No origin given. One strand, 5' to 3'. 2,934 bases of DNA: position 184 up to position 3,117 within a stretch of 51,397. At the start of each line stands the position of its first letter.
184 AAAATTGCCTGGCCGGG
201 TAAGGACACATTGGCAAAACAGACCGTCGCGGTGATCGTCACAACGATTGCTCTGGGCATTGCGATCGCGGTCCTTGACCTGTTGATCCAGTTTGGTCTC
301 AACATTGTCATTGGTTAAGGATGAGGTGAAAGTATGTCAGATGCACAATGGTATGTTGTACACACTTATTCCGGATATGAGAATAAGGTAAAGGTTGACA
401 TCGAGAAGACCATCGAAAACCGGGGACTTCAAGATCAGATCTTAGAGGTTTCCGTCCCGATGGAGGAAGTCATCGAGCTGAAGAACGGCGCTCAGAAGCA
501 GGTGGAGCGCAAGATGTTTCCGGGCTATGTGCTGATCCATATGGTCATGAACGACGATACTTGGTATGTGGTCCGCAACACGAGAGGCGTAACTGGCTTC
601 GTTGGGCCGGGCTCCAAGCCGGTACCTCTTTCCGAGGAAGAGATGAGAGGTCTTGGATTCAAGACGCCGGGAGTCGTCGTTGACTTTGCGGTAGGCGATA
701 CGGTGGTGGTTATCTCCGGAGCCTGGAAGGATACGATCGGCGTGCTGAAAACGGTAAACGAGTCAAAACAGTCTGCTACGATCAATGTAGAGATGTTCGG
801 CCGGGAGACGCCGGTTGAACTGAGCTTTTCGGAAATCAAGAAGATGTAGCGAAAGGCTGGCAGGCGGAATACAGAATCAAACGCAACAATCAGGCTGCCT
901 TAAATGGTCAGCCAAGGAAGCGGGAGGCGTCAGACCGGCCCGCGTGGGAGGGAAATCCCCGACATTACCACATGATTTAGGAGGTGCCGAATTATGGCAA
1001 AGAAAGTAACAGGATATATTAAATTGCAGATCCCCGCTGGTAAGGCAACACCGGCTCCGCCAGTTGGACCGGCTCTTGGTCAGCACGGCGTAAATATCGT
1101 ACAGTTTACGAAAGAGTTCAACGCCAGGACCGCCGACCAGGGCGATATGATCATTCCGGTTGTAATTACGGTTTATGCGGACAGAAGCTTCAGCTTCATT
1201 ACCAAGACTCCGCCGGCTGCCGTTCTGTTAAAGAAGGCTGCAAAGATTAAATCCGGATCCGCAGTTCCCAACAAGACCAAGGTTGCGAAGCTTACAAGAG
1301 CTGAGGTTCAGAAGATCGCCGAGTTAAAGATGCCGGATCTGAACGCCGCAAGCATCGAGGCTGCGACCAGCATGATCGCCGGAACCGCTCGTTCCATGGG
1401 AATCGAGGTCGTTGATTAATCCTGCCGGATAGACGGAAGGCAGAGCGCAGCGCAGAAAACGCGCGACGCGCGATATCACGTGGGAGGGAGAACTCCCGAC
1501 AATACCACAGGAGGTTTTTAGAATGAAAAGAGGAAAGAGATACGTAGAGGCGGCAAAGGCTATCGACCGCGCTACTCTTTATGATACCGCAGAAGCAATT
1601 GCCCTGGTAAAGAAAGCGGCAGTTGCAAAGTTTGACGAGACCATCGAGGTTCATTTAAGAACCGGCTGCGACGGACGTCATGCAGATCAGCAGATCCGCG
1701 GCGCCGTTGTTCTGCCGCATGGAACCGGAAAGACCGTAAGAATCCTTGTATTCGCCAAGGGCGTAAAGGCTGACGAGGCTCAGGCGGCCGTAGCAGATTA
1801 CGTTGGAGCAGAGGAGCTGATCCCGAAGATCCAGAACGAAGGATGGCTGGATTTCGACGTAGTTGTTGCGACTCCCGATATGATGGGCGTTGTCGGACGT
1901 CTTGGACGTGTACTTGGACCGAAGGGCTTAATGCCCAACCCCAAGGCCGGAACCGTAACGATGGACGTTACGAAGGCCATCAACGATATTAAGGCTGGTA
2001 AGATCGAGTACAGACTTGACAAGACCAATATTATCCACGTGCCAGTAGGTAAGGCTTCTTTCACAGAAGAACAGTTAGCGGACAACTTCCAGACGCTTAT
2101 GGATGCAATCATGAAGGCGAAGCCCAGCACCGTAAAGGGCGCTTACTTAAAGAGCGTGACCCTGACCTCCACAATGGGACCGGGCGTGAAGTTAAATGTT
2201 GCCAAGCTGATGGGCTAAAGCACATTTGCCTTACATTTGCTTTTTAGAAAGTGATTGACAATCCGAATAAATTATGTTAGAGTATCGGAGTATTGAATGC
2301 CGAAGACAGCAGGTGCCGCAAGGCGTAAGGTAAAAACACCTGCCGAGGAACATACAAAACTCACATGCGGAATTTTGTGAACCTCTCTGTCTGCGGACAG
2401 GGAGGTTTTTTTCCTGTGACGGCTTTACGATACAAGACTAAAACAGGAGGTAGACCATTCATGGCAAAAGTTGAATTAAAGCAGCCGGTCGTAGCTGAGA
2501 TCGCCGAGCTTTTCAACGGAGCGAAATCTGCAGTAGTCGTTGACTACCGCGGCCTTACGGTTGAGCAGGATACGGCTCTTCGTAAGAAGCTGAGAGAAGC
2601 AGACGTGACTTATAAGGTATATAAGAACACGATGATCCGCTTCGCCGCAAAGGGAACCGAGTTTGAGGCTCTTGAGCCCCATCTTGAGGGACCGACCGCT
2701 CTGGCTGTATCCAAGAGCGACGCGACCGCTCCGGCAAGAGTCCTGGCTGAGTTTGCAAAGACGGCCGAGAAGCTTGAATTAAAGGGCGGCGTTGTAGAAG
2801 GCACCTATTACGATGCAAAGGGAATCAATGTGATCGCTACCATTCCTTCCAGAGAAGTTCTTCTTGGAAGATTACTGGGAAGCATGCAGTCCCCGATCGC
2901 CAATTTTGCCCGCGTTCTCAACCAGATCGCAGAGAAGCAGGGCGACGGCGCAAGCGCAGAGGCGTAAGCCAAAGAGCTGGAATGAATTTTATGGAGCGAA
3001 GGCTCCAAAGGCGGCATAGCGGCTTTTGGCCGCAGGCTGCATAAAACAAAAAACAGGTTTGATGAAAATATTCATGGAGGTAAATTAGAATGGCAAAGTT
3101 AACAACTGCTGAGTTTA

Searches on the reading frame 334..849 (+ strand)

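Call 7: search_protein_families(library=pfam, proteins=[window:334-849:+])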
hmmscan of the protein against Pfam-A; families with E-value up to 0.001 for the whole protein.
window:334-849:+ (171 aa): 3 families
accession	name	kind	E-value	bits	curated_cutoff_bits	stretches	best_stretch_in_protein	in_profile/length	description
PF02357.24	NusG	-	6.2e-33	113.6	22.2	1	5-106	2-91/93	Transcription termination factor nusG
PF25092.1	SH3_KIN17_C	-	0.00016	22.5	27.9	1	119-153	2-36/57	KIN17 C-terminal SH3 domain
PF23284.2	KOW2_Spt5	-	0.00099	19.3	28.9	0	121-170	2-49/50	Transcription elongation factor SPT5, second KOW domain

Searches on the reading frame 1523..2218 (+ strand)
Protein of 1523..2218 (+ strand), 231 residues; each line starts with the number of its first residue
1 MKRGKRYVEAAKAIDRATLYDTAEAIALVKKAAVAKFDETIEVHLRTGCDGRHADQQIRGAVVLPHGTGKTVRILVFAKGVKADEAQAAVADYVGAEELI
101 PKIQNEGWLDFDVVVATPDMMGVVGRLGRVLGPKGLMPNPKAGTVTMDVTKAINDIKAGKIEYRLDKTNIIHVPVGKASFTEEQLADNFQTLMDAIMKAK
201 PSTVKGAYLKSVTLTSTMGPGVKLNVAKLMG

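Call 7: search_protein_families(library=pfam, proteins=[window:1523-2218:+])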
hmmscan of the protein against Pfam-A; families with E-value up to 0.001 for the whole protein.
window:1523-2218:+ (231 aa): 1 family
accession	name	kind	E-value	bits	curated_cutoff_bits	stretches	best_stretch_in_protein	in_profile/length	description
PF00687.26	Ribosomal_L1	-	5.8e-73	245.1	32.2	1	29-220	1-198/198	Ribosomal protein L1p/L10e family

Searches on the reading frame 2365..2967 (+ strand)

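Call 7: search_protein_families(library=pfam, proteins=[window:2365-2967:+])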
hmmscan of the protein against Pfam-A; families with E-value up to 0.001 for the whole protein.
window:2365-2967:+ (200 aa): 1 family
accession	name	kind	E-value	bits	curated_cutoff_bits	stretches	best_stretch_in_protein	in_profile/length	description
PF00466.25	Ribosomal_L10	-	3.1e-30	104.6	22.8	1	37-132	4-100/100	Ribosomal protein L10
